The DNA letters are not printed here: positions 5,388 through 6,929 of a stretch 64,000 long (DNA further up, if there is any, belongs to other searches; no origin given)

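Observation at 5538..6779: COG0402-type amidohydrolase translationally coupled between arfA and arfC in the riboflavin operon: candidate for the missing archaeal pathway step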

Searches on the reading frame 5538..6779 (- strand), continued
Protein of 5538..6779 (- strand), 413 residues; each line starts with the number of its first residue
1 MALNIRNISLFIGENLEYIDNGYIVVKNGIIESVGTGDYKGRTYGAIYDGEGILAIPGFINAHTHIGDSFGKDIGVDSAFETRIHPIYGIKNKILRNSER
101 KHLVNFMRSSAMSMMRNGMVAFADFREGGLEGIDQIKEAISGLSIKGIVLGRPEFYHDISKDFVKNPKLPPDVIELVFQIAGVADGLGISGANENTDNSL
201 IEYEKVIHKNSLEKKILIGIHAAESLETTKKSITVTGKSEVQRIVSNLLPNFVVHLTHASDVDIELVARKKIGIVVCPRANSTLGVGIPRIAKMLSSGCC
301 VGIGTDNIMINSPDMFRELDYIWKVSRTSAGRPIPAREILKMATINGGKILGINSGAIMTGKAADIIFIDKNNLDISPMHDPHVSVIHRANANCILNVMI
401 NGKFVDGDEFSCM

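Call 46: search_protein_families(library=ncbifam, proteins=[P0537, P0154, P0325, P0296, P0349, P0371, P0430], max_evalue=1e-30)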
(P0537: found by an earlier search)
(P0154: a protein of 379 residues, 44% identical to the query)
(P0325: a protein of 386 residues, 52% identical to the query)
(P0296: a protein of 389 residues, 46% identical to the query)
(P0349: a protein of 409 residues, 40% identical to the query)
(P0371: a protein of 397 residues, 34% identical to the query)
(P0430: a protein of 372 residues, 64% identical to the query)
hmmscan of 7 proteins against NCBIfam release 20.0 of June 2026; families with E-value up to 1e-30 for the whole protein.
P0537 (380 aa): 1 family
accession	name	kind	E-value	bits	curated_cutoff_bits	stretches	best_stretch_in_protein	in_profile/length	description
NF005552.0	PRK07213.1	equivalog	3.4e-177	589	294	1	4-378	2-380/382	chlorohydrolase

P0154 (379 aa): 1 family
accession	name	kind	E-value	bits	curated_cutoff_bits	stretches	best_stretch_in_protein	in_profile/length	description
NF005552.0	PRK07213.1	equivalog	3.2e-175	582.6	294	1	1-372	3-379/382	chlorohydrolase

P0325 (386 aa): 5 families
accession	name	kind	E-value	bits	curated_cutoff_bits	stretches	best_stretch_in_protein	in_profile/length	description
NF005552.0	PRK07213.1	equivalog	1.6e-96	323.5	294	1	9-377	8-379/382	chlorohydrolase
NF006252.0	PRK08393.1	equivalog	3.5e-40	138.3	617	1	179-380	190-398/424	N-ethylammeline chlorohydrolase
NF004701.0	PRK06038.1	equivalog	3.4e-35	121.6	609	0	176-382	190-403/432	N-ethylammeline chlorohydrolase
NF006549.0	PRK09045.1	equivalog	1.9e-34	119.1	540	1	176-384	201-418/444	TRZ/ATZ family hydrolase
NF005557.0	PRK07228.1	equivalog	4.7e-31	108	522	0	176-385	197-417/445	5'-deoxyadenosine deaminase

P0296 (389 aa): 6 families
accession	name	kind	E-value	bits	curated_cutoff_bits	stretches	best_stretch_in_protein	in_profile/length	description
NF005552.0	PRK07213.1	equivalog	6.3e-107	357.8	294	1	10-382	9-379/382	chlorohydrolase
NF004701.0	PRK06038.1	equivalog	3.4e-37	128.2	609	1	26-385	27-401/432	N-ethylammeline chlorohydrolase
NF006252.0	PRK08393.1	equivalog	2.6e-35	122.3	617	0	191-384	201-397/424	N-ethylammeline chlorohydrolase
NF006549.0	PRK09045.1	equivalog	6.2e-35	120.7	540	0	177-387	201-416/444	TRZ/ATZ family hydrolase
NF004995.0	PRK06380.1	subfamily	4.9e-32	111.4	567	0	193-385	200-398/418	metal-dependent hydrolase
NF005557.0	PRK07228.1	equivalog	5.1e-32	111.1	522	0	197-388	217-415/445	5'-deoxyadenosine deaminase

P0349 (409 aa): 8 families
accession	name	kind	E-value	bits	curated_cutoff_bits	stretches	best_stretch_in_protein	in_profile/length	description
NF005552.0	PRK07213.1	equivalog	2.2e-98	329.6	294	1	1-396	1-376/382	chlorohydrolase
NF006549.0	PRK09045.1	equivalog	1e-45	156.2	540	1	16-402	25-414/444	TRZ/ATZ family hydrolase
NF006056.0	PRK08204.1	subfamily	4.3e-42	144.4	391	1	8-402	11-415/449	hypothetical protein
NF005557.0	PRK07228.1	equivalog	3.5e-37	128.2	522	1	4-403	5-413/445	5'-deoxyadenosine deaminase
NF004701.0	PRK06038.1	equivalog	6.1e-37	127.3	609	1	3-402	7-401/432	N-ethylammeline chlorohydrolase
NF004995.0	PRK06380.1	subfamily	3.7e-36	125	567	1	4-408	5-406/418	metal-dependent hydrolase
NF006252.0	PRK08393.1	equivalog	1.3e-35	123.2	617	1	4-402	5-398/424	N-ethylammeline chlorohydrolase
NF006055.0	PRK08203.1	equivalog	1.6e-33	115.9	532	0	196-402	217-425/455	8-oxoguanine deaminase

P0371 (397 aa): 2 families
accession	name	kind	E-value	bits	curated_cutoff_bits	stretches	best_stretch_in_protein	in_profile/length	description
NF005552.0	PRK07213.1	equivalog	1e-93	314.2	294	1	1-382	1-377/382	chlorohydrolase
NF006681.0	PRK09229.1-2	equivalog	9.7e-31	107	362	0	160-390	192-427/451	formimidoylglutamate deiminase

P0430 (372 aa): 1 family
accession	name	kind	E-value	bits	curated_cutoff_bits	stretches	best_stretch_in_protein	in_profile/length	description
NF005552.0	PRK07213.1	equivalog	1.2e-185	616.9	294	1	1-371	2-378/382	chlorohydrolase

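Call 50: find_encoding_contigs(protein=P0154, flank=6000, max_places=1)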
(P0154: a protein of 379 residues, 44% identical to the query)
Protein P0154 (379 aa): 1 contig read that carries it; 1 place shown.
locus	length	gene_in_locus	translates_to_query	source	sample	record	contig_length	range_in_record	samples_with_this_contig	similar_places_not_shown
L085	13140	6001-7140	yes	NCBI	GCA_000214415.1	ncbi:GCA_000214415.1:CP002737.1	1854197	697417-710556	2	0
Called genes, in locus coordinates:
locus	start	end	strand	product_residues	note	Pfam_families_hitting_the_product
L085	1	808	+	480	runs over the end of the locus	PF01139:RtcB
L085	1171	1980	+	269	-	PF00456:Transketolase_N, PF13292:DXP_synthase_N, PF00676:E1_dh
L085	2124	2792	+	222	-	PF00834:Ribul_P_3_epim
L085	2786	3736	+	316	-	PF02779:Transket_pyr, PF02780:Transketolase_C, PF22613:Transketolase_C_1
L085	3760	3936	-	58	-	-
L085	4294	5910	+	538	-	PF06418:CTP_synth_N, PF00117:GATase, PF07722:Peptidase_C26 (faint)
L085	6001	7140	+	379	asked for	PF01979:Amidohydro_1, PF07969:Amidohydro_3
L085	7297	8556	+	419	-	PF00753:Lactamase_B, PF13483:Lactamase_B_3, PF12706:Lactamase_B_2, PF16661:Lactamase_B_6, PF23023:Anti-Pycsar_Apyc1, PF10996:Beta-Casp, PF07521:RMMBL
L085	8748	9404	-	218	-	PF02683:DsbD_TM, PF13386:DsbD_2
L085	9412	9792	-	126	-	PF00578:AhpC-TSA (faint), PF00085:Thioredoxin, PF13098:Thioredoxin_2, PF05768:Glrx-like (weak), PF13192:Thioredoxin_3 (faint), PF13728:TraF (weak)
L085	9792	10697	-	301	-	PF00890:FAD_binding_2 (weak), PF01266:DAO (faint), PF03486:HI0933_like (faint), PF07992:Pyr_redox_2, PF12831:FAD_oxidored (faint), PF13738:Pyr_redox_3, PF00070:Pyr_redox (weak)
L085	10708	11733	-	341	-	-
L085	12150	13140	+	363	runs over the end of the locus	PF02926:THUMP, PF14419:SPOUT_MTase_2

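Call 51: find_encoding_contigs(protein=P0463, flank=6000, max_places=1)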
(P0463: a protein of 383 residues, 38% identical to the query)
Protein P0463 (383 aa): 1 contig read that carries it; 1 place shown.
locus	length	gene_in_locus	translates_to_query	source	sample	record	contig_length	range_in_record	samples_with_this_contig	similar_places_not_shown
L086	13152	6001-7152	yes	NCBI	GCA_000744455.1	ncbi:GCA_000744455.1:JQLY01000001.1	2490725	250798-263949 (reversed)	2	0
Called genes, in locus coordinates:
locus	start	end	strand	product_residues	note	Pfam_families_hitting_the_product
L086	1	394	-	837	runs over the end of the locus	PF00690:Cation_ATPase_N, PF00122:E1-E2_ATPase, PF00702:Hydrolase, PF13246:Cation_ATPase, PF12710:HAD (weak), PF08282:Hydrolase_3 (weak), PF00689:Cation_ATPase_C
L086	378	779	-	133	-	PF03686:UPF0146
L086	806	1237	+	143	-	PF13420:Acetyltransf_4, PF00583:Acetyltransf_1, PF13673:Acetyltransf_10, PF08445:FR47 (weak), PF13508:Acetyltransf_7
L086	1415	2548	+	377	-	PF00988:CPSase_sm_chain, PF00117:GATase, PF07722:Peptidase_C26 (weak)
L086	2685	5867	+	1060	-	PF25596:CPSase_L_D1, PF02786:CPSase_L_D2, PF07478:Dala_Dala_lig_C (weak), PF02787:CPSase_L_D3, PF25596:CPSase_L_D1, PF02786:CPSase_L_D2, PF02222:ATP-grasp, PF02142:MGS, +4 more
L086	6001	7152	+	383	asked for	PF01979:Amidohydro_1, PF07969:Amidohydro_3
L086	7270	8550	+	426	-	PF02403:Seryl_tRNA_N, PF00587:tRNA-synt_2b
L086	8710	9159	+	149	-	PF00072:Response_reg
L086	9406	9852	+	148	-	PF00582:Usp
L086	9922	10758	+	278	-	PF00571:CBS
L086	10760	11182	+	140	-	-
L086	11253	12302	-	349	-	PF00733:Asn_synthase (faint), PF00764:Arginosuc_synth (weak), PF06508:QueC (weak)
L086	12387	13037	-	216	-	PF07812:TfuA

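Call 52: find_encoding_contigs(protein=P0493, flank=6000, max_places=1)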
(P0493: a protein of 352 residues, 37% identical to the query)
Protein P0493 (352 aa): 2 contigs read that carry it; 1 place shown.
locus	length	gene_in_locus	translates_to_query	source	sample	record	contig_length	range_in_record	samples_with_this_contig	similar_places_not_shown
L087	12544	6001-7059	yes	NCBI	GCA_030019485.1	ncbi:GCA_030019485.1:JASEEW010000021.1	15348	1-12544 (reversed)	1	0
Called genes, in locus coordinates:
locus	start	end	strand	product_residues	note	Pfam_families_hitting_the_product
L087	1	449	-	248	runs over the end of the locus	PF00239:Resolvase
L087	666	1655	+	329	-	PF01336:tRNA_anti-codon (weak)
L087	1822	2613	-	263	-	PF00590:TP_methylase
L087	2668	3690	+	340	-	PF18093:Trm5_N, PF25133:TYW2_N_2, PF02005:TRM, PF02475:TRM5-TYW2_MTfase, PF03602:Cons_hypoth95, PF05175:MTS, PF06325:PrmA, PF13847:Methyltransf_31, +5 more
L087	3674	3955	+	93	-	-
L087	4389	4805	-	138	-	PF02308:MgtC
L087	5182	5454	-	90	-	PF01918:Alba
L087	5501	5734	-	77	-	PF01037:AsnC_trans_reg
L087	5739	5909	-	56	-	PF12797:Fer4_2 (weak), PF12837:Fer4_6 (weak), PF13237:Fer4_10, PF00037:Fer4, PF12838:Fer4_7, PF13187:Fer4_9, PF25160:LdpA_Fe-S-bd, PF00037:Fer4, +7 more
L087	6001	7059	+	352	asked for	PF01979:Amidohydro_1, PF07969:Amidohydro_3 (weak)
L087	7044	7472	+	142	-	PF00582:Usp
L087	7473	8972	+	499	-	PF00587:tRNA-synt_2b, PF03129:HGTP_anticodon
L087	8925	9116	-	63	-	-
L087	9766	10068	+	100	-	-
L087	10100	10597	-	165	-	PF11848:DUF3368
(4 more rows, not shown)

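Call 53: find_encoding_contigs(protein=P0394, flank=6000, max_places=1)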
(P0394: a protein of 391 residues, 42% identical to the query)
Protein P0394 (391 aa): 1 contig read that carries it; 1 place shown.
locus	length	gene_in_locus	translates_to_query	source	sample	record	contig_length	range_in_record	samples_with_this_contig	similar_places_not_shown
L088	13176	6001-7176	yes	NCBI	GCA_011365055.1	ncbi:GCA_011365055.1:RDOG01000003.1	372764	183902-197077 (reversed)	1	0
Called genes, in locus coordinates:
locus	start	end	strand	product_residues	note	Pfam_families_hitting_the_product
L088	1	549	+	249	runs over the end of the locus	-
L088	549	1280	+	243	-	-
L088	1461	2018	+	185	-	PF01145:Band_7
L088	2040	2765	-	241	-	PF07281:INSIG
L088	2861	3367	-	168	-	-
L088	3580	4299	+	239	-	PF00926:DHBP_synthase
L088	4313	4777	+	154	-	PF00885:DMRL_synthase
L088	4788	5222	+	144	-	PF00885:DMRL_synthase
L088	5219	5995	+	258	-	PF05165:GCH_III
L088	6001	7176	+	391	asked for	PF01979:Amidohydro_1, PF07969:Amidohydro_3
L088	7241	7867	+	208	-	PF01872:RibD_C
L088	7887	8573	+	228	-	PF02633:Creatininase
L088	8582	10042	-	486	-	-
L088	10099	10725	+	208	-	-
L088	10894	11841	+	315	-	PF04055:Radical_SAM, PF13353:Fer4_12, PF06463:Mob_synth_C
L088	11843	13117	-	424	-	-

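Call 57: find_encoding_contigs(protein=P0399, flank=7000, max_places=1)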
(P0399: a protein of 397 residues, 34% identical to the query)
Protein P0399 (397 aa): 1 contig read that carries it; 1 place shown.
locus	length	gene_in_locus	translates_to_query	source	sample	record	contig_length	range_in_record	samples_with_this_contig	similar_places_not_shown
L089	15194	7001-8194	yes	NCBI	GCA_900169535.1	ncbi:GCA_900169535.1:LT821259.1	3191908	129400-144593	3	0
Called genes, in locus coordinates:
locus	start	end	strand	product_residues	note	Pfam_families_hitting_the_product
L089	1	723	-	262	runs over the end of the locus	PF02633:Creatininase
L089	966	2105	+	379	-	PF01547:SBP_bac_1, PF13416:SBP_bac_8, PF13531:SBP_bac_11 (weak), PF13343:SBP_bac_6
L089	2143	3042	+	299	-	PF00528:BPD_transp_1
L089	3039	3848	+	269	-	PF00528:BPD_transp_1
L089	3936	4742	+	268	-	PF01048:PNP_UDP_1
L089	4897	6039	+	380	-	PF02463:SMC_N (faint), PF00005:ABC_tran, PF13304:AAA_21 (weak), PF08402:TOBE_2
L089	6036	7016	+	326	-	PF00294:PfkB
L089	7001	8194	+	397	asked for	PF01979:Amidohydro_1, PF07969:Amidohydro_3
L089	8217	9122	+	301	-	PF04227:Indigoidine_A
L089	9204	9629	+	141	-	PF00190:Cupin_1 (weak), PF07883:Cupin_2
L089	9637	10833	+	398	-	PF01425:Amidase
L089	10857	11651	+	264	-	PF00857:Isochorismatase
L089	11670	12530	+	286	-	PF01557:FAA_hydrolase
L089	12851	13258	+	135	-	PF01242:PTPS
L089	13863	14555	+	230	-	-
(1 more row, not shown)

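Call 58: find_encoding_contigs(protein=P0142, flank=7000, max_places=1)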
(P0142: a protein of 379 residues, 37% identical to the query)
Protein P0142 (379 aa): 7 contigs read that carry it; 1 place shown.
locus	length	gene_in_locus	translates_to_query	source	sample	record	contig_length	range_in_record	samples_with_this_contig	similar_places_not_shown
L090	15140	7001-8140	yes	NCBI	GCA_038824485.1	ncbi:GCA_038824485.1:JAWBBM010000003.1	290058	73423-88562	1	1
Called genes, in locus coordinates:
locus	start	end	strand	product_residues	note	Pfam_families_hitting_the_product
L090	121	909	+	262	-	PF01895:PhoU (weak)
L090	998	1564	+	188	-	PF04472:SepF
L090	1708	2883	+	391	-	PF02737:3HCDH_N, PF03721:UDPG_MGDP_dh_N (weak), PF07992:Pyr_redox_2 (faint), PF00725:3HCDH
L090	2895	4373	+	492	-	PF09861:Lar_N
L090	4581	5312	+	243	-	PF00926:DHBP_synthase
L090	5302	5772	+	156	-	PF00885:DMRL_synthase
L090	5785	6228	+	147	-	PF00885:DMRL_synthase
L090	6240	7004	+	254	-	PF05165:GCH_III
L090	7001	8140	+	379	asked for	PF01979:Amidohydro_1, PF07969:Amidohydro_3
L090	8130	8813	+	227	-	PF01872:RibD_C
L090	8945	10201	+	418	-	PF09861:Lar_N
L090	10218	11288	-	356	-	-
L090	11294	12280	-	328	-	-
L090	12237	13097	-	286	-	PF06414:Zeta_toxin, PF01583:APS_kinase (faint), PF08433:KTI12, PF13671:AAA_33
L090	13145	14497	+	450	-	PF08543:Phos_pyr_kin, PF00294:PfkB (weak), PF10120:ThiN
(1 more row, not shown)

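Call 59: find_encoding_contigs(protein=P0321, flank=7000, max_places=1)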
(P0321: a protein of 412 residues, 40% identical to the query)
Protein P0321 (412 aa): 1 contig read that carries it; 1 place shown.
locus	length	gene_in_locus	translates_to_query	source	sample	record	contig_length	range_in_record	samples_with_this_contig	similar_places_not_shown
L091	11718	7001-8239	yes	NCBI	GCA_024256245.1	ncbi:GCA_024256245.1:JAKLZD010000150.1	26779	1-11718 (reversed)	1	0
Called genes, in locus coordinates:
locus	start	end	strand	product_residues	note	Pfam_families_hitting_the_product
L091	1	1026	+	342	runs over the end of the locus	PF26466:DNA_primase_lrg_N (weak), PF04104:DNA_primase_lrg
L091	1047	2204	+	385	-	PF01896:DNA_primase_S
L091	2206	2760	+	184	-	PF22090:Gins51_C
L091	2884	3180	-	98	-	-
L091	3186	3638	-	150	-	PF11167:DUF2953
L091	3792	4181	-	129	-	PF09579:Spore_YtfJ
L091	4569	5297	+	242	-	PF00926:DHBP_synthase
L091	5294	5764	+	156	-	PF00885:DMRL_synthase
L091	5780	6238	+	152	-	PF00885:DMRL_synthase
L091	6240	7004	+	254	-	PF05165:GCH_III, PF18182:mCpol (faint)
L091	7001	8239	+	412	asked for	PF01979:Amidohydro_1, PF07969:Amidohydro_3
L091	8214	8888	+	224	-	PF01872:RibD_C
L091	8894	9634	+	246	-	PF02633:Creatininase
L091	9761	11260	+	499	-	PF03853:YjeF_N, PF01256:Carb_kinase, PF02110:HK (weak)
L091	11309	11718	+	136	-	?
